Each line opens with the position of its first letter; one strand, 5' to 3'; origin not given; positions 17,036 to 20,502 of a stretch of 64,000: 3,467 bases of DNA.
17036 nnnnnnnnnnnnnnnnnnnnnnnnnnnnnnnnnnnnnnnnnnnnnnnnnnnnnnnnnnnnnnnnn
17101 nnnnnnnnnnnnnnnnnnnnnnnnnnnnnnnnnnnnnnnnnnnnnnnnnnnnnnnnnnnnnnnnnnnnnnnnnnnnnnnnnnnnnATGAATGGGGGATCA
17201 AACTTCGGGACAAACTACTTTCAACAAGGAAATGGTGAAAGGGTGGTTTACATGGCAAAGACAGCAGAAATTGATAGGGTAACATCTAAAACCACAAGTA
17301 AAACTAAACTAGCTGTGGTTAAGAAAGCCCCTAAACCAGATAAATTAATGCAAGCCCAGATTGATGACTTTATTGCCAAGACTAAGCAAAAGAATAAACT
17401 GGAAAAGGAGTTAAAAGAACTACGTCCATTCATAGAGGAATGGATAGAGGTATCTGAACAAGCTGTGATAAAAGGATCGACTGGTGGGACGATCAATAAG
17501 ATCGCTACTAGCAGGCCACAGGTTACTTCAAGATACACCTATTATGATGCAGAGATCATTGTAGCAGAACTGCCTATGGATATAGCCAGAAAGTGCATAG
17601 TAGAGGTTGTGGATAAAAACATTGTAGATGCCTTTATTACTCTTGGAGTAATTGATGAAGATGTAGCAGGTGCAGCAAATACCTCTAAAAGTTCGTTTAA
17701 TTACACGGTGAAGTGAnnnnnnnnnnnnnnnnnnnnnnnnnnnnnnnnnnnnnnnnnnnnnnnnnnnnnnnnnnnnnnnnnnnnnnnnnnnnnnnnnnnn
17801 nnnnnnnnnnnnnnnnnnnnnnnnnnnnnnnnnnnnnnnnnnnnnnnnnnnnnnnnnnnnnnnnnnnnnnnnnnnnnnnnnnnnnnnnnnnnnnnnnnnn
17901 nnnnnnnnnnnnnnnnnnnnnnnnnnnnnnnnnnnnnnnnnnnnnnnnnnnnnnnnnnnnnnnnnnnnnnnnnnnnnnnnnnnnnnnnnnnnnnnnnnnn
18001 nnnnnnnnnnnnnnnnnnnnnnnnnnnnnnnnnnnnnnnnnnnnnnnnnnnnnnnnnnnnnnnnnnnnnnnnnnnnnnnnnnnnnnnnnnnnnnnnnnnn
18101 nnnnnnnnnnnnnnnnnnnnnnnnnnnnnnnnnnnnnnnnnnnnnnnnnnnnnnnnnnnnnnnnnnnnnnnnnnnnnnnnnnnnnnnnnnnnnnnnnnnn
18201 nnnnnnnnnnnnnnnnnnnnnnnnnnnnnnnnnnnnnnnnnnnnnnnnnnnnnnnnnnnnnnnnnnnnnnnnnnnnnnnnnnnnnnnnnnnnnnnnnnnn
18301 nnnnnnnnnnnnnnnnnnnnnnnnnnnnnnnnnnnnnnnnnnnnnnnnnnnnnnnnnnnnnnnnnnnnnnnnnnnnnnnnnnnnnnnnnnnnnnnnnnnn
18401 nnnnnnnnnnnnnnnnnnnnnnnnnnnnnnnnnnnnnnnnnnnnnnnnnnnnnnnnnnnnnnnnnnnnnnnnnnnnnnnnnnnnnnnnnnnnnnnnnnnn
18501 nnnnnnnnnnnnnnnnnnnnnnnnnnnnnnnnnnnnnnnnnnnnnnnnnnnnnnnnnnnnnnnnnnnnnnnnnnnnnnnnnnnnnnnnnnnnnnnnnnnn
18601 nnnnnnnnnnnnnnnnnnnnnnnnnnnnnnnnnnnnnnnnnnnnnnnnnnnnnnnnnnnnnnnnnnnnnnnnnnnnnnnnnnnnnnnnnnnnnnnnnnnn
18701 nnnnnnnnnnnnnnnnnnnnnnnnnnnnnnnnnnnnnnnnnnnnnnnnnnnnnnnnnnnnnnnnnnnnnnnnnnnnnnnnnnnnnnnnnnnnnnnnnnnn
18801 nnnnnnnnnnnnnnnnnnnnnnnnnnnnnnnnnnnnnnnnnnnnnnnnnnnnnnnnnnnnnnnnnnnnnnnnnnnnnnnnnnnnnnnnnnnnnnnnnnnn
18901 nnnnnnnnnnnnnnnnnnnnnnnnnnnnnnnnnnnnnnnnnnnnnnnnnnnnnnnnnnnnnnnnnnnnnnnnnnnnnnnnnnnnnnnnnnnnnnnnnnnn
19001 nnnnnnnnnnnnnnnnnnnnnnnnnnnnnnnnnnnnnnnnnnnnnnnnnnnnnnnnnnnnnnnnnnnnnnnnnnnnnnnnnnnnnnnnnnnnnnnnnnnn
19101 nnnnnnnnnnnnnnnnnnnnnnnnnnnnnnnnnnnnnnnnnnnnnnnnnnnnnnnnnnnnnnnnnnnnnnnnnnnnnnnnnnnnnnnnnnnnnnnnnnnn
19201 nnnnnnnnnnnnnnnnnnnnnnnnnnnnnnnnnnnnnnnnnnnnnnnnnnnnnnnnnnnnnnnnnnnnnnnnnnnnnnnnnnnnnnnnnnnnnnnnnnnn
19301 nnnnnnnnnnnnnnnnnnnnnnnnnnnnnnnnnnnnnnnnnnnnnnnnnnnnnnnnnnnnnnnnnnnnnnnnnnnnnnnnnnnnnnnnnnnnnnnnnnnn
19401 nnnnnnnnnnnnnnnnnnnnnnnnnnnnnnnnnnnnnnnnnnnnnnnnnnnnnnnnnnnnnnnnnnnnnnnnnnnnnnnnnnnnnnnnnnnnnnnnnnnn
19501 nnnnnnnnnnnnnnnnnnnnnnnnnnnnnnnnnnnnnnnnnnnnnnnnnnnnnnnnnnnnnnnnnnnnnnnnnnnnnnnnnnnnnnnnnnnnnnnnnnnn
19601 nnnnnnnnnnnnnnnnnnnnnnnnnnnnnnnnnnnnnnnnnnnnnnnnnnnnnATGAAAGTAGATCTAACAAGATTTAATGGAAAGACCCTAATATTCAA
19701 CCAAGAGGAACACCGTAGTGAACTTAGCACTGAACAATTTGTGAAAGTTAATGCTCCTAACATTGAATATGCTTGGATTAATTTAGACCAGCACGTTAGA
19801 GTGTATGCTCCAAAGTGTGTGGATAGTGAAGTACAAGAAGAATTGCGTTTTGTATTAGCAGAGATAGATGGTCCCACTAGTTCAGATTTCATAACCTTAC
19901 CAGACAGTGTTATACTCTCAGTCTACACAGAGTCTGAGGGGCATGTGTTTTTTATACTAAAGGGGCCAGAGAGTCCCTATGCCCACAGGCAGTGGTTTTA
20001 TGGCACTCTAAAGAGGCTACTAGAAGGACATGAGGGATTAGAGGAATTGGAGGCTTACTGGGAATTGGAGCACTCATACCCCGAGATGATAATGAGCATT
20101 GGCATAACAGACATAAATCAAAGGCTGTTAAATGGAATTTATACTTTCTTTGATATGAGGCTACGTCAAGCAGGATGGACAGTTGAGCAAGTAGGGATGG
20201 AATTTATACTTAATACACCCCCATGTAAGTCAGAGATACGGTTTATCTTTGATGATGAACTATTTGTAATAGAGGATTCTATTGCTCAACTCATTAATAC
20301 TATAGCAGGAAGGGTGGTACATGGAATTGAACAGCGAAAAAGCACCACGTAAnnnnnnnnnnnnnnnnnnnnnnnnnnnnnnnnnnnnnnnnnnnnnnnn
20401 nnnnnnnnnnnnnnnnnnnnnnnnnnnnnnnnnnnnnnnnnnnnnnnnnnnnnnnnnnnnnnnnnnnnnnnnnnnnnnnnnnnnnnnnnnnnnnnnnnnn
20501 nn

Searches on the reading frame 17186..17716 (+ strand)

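Call 75: search_protein_families(library=pfam, max_evalue=0.001, proteins=[window:17186-17716:+])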
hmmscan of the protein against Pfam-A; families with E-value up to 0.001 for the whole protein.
window:17186-17716:+ (176 aa): 1 family
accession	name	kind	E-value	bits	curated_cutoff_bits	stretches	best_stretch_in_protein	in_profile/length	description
PF24091.1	DUF7376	-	1.3e-11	45.1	27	1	27-168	63-205/219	Family of unknown function (DUF7376)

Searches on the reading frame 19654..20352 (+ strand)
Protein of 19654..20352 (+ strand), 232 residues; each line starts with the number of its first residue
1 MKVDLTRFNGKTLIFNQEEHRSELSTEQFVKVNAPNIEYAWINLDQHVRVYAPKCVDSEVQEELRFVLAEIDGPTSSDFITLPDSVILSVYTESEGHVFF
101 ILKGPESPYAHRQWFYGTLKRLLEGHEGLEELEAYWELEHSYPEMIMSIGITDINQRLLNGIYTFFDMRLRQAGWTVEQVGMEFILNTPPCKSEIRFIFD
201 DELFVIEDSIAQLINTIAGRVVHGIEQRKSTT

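Call 75: search_protein_families(library=pfam, max_evalue=0.001, proteins=[window:19654-20352:+])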
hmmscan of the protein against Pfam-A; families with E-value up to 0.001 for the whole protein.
window:19654-20352:+ (232 aa): 1 family
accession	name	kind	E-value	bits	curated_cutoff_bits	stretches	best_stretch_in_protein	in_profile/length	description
PF17958.7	EF-hand_13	-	0.00038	20.5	22.6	1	97-148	5-56/90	EF-hand domain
